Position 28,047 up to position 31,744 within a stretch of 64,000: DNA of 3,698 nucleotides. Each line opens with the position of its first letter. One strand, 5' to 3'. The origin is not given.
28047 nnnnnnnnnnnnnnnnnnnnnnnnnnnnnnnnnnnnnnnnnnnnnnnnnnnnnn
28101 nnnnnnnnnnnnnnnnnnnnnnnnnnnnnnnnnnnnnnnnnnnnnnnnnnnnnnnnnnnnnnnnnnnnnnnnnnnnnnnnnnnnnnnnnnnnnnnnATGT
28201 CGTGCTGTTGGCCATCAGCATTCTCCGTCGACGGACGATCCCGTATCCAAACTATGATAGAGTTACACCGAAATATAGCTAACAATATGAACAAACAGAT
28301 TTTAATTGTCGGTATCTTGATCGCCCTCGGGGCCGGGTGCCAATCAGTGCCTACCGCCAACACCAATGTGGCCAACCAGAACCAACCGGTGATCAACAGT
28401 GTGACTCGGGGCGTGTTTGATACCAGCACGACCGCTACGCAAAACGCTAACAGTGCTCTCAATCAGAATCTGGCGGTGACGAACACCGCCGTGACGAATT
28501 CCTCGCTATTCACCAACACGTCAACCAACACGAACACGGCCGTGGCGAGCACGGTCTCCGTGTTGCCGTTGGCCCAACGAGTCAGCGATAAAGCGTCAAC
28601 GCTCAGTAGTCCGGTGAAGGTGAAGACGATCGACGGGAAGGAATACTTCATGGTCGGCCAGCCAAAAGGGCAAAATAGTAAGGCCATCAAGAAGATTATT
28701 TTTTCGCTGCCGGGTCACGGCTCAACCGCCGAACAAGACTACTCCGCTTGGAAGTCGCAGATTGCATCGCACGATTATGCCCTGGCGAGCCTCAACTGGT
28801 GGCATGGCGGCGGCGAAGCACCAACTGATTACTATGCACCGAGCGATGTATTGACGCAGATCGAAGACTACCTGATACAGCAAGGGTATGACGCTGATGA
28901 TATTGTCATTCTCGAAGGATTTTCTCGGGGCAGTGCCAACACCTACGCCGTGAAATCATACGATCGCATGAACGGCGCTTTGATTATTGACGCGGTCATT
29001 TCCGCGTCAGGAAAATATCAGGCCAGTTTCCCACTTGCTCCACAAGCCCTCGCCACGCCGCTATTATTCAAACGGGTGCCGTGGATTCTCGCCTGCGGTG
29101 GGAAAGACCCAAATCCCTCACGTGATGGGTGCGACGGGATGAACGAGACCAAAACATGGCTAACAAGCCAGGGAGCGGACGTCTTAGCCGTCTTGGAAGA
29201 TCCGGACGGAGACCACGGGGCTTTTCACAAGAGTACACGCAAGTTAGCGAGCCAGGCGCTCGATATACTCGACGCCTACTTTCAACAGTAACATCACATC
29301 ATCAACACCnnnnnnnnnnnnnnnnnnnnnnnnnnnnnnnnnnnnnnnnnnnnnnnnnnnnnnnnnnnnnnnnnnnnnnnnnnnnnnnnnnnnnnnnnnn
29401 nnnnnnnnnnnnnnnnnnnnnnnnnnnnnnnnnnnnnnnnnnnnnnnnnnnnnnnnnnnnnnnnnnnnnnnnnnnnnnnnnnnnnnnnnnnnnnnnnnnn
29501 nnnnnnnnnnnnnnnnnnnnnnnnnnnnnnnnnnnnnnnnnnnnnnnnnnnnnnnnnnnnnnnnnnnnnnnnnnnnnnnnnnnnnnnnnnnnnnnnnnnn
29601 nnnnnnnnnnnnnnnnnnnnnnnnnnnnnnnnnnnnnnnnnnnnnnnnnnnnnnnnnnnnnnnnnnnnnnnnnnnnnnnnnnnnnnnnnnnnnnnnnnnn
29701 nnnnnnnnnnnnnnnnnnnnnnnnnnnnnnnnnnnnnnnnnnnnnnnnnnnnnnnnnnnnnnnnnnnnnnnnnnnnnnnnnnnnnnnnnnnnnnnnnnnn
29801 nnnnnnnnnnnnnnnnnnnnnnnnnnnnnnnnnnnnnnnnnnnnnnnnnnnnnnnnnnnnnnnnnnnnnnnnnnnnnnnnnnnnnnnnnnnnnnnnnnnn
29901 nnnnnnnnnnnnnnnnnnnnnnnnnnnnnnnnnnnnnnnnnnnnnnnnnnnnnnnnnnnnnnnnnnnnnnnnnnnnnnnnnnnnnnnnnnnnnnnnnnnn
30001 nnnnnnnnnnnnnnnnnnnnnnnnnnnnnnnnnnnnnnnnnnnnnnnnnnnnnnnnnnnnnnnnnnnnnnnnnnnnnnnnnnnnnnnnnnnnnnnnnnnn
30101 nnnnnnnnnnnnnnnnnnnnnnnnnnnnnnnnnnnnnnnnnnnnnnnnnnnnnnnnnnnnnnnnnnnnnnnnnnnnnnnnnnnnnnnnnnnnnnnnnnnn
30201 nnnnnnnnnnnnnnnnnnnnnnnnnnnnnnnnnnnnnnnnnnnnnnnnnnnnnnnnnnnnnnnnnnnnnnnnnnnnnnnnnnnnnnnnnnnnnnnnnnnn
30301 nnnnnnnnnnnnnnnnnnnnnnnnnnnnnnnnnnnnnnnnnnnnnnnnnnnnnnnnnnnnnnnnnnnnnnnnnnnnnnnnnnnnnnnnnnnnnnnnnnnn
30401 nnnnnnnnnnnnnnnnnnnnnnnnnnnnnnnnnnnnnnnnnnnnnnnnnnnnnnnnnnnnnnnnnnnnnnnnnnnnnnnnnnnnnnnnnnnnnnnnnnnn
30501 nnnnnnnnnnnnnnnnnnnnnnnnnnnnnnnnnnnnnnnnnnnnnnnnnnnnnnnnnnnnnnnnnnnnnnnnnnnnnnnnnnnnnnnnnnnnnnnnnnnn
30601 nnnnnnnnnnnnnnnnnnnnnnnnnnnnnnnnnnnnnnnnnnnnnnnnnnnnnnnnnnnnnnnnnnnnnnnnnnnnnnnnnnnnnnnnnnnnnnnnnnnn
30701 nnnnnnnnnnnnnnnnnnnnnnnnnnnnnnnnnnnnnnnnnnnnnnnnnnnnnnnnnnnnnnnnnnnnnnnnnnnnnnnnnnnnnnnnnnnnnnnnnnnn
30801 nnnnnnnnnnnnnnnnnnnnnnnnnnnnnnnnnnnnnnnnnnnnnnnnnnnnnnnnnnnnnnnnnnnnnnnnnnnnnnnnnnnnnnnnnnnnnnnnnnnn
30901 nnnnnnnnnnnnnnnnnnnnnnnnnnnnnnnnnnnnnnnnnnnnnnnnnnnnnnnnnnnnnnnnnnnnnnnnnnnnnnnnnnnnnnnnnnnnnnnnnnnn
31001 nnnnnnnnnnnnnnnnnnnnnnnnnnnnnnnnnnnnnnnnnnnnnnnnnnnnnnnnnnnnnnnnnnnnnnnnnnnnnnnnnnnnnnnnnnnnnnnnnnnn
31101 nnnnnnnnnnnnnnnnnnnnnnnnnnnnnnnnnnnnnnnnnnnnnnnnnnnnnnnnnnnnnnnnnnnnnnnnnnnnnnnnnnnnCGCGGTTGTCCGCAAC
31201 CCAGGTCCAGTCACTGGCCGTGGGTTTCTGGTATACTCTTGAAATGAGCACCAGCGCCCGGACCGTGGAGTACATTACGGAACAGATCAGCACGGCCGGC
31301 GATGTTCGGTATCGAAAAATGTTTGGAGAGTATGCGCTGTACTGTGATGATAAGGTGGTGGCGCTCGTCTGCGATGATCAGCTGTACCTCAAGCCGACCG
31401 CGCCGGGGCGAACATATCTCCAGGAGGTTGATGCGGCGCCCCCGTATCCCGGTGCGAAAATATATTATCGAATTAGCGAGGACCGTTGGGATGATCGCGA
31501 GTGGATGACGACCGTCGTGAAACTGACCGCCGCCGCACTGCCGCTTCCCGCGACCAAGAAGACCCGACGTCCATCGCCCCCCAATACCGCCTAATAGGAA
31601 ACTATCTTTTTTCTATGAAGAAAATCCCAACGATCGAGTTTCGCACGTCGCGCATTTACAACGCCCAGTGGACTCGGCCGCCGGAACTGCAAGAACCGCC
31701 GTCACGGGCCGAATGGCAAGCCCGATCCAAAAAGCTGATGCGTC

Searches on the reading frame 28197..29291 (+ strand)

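Call 10: search_protein_families(library=pfam, proteins=[window:28197-29291:+], max_evalue=1)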
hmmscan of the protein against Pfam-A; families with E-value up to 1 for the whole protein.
window:28197-29291:+ (364 aa): 3 families
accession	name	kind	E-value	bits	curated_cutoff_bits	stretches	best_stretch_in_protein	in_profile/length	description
PF12697.13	Abhydrolase_6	-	0.0044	18.1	26.3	1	168-306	32-125/217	Alpha/beta hydrolase family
PF24894.1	Hexapep_GlmU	-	0.16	12.5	23.3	1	73-120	6-53/104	GlmU-like, C-terminal hexapeptide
PF11520.13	Cren7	-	0.2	12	25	1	136-153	3-20/58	Chromatin protein Cren7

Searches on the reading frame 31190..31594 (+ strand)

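Call 3: search_protein_families(library=pfam, proteins=[window:31190-31594:+], max_evalue=0.01)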
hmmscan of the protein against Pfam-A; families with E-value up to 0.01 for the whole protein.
window:31190-31594:+ (134 aa): 1 family
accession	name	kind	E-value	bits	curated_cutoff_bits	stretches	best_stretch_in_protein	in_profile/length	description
PF04993.18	TfoX_N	-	4.3e-21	75.3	30.1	1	31-116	1-90/91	TfoX N-terminal domain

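Call 4: search_protein_families(library=ncbifam, proteins=[window:31190-31594:+], max_evalue=0.01)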
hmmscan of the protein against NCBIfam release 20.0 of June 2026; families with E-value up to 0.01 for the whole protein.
window:31190-31594:+ (134 aa): 0 families
